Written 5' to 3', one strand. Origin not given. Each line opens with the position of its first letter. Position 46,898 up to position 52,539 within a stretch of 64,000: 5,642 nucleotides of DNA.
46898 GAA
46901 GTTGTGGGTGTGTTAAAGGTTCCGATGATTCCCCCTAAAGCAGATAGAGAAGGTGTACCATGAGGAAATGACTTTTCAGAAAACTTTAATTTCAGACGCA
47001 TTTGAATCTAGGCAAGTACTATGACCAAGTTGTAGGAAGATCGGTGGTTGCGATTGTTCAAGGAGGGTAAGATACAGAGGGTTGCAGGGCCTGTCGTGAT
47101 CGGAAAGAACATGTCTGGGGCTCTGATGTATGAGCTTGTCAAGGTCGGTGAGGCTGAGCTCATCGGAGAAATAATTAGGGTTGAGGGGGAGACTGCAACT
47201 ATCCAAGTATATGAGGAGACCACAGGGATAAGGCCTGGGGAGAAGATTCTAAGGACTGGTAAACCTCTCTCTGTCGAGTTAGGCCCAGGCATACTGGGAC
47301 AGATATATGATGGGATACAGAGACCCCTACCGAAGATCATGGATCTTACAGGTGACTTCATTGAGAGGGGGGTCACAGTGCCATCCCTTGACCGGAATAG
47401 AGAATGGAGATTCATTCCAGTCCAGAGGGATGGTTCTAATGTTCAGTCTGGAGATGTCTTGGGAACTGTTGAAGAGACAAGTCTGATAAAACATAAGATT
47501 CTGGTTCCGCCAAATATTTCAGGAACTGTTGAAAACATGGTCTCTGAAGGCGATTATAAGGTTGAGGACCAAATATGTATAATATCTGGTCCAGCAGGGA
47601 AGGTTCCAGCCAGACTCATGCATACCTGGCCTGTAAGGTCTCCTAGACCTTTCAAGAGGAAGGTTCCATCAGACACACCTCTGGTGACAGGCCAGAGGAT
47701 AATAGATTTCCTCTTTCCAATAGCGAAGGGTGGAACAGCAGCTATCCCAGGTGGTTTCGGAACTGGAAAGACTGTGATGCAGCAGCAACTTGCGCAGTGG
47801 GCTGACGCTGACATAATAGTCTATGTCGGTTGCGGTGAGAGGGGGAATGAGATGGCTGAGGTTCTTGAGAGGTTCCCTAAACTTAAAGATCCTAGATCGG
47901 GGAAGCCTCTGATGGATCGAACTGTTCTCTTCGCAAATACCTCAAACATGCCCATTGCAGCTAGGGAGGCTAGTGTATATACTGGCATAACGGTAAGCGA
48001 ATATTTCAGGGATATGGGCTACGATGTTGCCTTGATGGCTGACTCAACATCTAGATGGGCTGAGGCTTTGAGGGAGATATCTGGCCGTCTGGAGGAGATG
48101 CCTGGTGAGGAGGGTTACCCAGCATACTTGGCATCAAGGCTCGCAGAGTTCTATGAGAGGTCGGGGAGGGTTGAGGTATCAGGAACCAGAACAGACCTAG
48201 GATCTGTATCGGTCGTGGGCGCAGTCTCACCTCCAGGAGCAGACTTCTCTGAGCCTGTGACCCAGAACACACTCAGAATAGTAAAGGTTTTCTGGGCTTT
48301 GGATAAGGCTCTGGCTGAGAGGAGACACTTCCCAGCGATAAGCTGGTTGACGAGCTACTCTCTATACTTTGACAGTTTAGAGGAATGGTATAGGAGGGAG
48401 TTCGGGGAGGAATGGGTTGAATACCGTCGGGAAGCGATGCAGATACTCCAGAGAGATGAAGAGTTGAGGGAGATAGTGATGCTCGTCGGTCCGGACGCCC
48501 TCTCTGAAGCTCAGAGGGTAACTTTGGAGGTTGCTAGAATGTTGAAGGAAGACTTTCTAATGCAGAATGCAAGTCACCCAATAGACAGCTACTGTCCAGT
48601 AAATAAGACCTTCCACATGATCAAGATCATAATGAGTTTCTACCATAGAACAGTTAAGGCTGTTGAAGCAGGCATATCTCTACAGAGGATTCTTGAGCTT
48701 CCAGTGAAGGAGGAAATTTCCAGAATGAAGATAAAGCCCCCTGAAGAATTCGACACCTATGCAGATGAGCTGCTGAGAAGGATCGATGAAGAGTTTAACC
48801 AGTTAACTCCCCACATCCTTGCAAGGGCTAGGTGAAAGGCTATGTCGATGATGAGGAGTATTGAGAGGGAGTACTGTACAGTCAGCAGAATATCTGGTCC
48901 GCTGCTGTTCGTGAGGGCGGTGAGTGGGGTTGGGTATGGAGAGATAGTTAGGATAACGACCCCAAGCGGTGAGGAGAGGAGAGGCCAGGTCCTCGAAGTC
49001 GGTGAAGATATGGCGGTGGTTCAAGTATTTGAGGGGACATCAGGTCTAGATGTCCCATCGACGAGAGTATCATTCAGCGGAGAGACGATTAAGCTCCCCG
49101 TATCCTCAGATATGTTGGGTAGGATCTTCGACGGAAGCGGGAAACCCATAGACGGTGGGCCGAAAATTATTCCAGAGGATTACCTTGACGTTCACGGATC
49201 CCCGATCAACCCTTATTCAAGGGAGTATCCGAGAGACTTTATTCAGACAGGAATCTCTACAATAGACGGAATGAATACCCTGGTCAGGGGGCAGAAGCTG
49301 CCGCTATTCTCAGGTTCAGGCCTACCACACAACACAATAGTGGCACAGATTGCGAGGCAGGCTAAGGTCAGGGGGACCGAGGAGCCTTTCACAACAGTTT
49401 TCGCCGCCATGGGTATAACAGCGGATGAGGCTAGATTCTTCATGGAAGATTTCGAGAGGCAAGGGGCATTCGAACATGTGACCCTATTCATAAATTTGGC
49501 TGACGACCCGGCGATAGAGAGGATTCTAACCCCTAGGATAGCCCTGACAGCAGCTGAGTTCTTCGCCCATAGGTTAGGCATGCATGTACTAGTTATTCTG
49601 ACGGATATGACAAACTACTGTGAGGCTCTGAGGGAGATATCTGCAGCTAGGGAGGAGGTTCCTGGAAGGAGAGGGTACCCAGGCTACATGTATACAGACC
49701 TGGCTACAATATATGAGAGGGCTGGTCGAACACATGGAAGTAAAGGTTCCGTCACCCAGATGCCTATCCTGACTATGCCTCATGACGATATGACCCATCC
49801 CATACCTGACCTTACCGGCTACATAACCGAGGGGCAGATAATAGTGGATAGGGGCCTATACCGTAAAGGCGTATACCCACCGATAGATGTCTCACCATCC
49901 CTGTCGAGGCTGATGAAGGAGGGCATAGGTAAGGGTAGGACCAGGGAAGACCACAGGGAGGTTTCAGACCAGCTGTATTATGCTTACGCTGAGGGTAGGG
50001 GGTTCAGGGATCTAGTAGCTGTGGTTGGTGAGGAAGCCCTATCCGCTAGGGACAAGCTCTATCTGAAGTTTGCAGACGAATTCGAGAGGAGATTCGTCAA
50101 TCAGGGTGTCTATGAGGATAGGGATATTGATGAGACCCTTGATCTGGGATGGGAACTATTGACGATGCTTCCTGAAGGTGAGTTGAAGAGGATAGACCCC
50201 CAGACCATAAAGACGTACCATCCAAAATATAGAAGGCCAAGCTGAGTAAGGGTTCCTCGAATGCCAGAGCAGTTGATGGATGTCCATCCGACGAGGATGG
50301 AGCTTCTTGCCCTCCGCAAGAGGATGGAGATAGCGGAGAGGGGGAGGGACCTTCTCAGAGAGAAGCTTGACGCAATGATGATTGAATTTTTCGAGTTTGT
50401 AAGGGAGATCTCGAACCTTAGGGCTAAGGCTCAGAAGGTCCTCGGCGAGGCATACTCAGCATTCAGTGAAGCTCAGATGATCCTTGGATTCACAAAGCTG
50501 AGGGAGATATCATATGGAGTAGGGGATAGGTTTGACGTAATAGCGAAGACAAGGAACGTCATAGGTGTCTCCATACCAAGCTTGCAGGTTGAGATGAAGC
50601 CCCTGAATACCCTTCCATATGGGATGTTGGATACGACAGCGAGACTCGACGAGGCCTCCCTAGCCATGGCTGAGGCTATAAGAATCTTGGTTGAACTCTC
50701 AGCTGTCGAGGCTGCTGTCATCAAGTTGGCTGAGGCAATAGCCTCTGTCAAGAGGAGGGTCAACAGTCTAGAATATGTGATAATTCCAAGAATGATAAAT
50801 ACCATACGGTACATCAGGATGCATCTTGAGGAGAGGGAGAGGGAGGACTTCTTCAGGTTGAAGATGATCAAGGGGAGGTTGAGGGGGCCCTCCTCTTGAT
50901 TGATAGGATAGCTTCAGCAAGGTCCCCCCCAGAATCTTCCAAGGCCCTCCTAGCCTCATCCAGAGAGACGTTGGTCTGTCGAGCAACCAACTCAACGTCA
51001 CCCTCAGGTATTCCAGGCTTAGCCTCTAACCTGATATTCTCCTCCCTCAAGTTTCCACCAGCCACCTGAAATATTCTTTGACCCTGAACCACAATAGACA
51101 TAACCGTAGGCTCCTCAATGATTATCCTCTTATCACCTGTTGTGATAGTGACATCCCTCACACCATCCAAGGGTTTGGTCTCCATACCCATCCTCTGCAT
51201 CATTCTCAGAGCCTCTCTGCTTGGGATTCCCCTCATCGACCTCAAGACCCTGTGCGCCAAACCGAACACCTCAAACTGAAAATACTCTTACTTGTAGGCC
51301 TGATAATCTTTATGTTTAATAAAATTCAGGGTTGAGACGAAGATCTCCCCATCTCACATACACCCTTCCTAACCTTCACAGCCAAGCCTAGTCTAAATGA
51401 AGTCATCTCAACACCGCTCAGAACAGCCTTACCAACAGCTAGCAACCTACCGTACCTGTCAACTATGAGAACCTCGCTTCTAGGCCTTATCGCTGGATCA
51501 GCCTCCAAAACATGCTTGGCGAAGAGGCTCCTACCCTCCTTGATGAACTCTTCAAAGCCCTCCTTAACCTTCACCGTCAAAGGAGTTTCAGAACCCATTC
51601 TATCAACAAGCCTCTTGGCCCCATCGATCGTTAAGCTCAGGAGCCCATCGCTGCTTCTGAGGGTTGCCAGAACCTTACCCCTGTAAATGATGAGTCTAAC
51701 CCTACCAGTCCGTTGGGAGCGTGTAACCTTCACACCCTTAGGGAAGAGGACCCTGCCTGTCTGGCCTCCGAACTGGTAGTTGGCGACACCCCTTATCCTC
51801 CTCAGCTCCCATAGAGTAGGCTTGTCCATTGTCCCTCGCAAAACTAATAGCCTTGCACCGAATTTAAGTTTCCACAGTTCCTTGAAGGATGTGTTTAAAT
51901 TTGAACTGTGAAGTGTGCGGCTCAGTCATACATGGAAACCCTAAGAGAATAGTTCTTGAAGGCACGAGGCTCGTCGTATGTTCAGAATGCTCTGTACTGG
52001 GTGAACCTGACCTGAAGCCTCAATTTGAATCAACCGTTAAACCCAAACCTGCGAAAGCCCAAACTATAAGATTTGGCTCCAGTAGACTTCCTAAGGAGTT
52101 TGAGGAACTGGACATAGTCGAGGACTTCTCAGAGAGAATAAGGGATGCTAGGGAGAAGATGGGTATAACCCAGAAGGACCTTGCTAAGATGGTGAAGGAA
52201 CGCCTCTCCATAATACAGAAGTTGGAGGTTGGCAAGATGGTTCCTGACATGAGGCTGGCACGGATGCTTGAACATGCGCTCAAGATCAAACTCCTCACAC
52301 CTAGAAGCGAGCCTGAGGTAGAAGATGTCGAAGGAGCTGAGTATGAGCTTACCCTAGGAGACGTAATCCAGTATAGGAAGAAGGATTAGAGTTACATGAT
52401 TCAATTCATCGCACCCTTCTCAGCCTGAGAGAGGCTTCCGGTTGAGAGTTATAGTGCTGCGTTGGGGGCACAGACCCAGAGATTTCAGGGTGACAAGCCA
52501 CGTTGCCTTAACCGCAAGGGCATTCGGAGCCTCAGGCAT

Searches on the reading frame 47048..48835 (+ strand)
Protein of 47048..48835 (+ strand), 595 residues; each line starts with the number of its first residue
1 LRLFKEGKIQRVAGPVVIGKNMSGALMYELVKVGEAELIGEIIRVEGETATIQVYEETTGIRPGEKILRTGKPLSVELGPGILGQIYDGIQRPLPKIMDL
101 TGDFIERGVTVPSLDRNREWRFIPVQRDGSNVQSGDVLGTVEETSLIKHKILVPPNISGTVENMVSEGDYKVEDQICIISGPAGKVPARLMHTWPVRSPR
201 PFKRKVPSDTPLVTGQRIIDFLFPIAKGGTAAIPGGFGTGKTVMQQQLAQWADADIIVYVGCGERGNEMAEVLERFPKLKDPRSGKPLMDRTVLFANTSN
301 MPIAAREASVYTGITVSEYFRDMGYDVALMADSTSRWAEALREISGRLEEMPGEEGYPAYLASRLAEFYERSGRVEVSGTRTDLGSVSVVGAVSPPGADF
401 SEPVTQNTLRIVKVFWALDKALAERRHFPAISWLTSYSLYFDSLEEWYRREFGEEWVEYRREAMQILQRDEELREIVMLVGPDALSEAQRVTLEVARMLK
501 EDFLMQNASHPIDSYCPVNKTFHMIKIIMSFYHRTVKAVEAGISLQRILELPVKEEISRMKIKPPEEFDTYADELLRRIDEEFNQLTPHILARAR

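Call 58: search_protein_families(library=pfam, proteins=[window:47048-48835:+], max_evalue=0.00001)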
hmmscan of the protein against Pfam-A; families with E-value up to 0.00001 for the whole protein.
window:47048-48835:+ (595 aa): 4 families
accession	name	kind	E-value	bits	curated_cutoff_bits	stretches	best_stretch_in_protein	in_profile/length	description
PF00006.31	ATP-synt_ab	-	9.3e-76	254.6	29.5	1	215-438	1-213/213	ATP synthase alpha/beta family, nucleotide-binding domain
PF16886.11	ATP-synt_ab_Xtn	-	4.4e-29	100.5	25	1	111-197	1-88/88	ATPsynthase alpha/beta subunit barrel-sandwich domain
PF22919.1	ATP-synt_VA_C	-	1.1e-26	93.3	24.7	1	446-546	2-98/101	C-terminal domain of V and A type ATP synthase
PF02874.29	ATP-synt_ab_N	-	8.8e-14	52.2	20.9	1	9-71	1-69/69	ATP synthase alpha/beta family, beta-barrel domain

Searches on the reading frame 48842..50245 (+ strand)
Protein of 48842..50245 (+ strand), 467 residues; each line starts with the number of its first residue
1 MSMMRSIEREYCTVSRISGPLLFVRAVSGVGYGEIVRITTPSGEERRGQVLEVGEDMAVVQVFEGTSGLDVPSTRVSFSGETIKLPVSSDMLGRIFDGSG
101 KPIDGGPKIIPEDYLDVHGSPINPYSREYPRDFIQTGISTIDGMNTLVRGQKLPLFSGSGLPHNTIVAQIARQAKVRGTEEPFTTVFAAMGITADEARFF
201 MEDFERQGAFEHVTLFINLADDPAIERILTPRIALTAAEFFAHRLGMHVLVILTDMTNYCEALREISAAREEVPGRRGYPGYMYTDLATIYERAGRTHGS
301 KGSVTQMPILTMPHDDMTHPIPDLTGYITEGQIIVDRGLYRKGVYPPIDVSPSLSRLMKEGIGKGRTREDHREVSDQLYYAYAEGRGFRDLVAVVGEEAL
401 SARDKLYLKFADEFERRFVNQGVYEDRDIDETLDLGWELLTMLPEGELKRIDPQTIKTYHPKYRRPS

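Call 58: search_protein_families(library=pfam, proteins=[window:48842-50245:+], max_evalue=0.00001)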
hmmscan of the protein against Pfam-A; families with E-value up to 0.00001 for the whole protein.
window:48842-50245:+ (467 aa): 3 families
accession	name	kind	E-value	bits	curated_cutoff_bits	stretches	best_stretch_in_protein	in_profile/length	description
PF00006.31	ATP-synt_ab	-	1.1e-77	260.9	29.5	1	137-355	1-213/213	ATP synthase alpha/beta family, nucleotide-binding domain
PF22919.1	ATP-synt_VA_C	-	1.7e-34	118.3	24.7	1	361-459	2-100/101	C-terminal domain of V and A type ATP synthase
PF02874.29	ATP-synt_ab_N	-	4.4e-14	53.2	20.9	1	14-80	1-69/69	ATP synthase alpha/beta family, beta-barrel domain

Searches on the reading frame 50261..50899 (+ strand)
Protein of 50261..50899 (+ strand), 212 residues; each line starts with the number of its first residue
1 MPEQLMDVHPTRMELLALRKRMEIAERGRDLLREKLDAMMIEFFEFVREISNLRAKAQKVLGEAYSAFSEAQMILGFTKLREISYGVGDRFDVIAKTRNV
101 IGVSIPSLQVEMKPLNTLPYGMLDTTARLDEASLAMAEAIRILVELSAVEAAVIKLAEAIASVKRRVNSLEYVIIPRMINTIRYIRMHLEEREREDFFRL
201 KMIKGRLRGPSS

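Call 58: search_protein_families(library=pfam, proteins=[window:50261-50899:+], max_evalue=0.00001)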
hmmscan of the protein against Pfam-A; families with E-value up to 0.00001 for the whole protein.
window:50261-50899:+ (212 aa): 1 family
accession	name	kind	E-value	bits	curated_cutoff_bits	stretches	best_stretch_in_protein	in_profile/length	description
PF01813.22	ATP-synt_D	-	1.2e-56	192.2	25.7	1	14-204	1-195/196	ATP synthase subunit D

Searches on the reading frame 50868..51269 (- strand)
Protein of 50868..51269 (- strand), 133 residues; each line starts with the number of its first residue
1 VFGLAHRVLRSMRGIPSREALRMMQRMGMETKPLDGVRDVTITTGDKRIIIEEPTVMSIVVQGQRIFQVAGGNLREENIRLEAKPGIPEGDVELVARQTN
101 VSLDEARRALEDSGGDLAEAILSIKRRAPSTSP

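Call 58: search_protein_families(library=pfam, proteins=[window:50868-51269:-], max_evalue=0.00001)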
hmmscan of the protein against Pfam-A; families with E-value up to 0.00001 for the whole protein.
window:50868-51269:- (133 aa): 2 families
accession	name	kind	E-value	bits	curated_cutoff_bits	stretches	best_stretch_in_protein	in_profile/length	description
PF01849.23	NAC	-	2.1e-10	40.8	21.3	1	20-71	4-52/57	NAC domain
PF19026.7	UBA_HYPK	-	6.2e-06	26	27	0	87-121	3-37/41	HYPK UBA domain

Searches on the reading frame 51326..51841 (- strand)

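Call 59: search_protein_families(library=pfam, proteins=[window:51326-51841:-], max_evalue=0.00001)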
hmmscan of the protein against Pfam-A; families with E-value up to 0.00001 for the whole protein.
window:51326-51841:- (171 aa): 2 families
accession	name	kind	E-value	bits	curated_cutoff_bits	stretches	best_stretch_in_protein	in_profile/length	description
PF14810.12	TGT_C2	-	6.5e-24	84.4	25.3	1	14-80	1-67/72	Patch-forming domain C2 of tRNA-guanine transglycosylase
PF01472.26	PUA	-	6.3e-18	64.9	24.8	1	90-160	3-73/74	PUA domain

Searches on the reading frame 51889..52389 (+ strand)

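Call 59: search_protein_families(library=pfam, proteins=[window:51889-52389:+], max_evalue=0.00001)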
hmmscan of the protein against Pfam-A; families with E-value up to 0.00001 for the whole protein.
window:51889-52389:+ (166 aa): 2 families
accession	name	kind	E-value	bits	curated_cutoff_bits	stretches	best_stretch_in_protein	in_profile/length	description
PF01381.28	HTH_3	-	2.3e-09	37.6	23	1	84-135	1-52/55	Helix-turn-helix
PF12844.13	HTH_19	-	3e-07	30.7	30.2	1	82-131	2-48/64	Helix-turn-helix domain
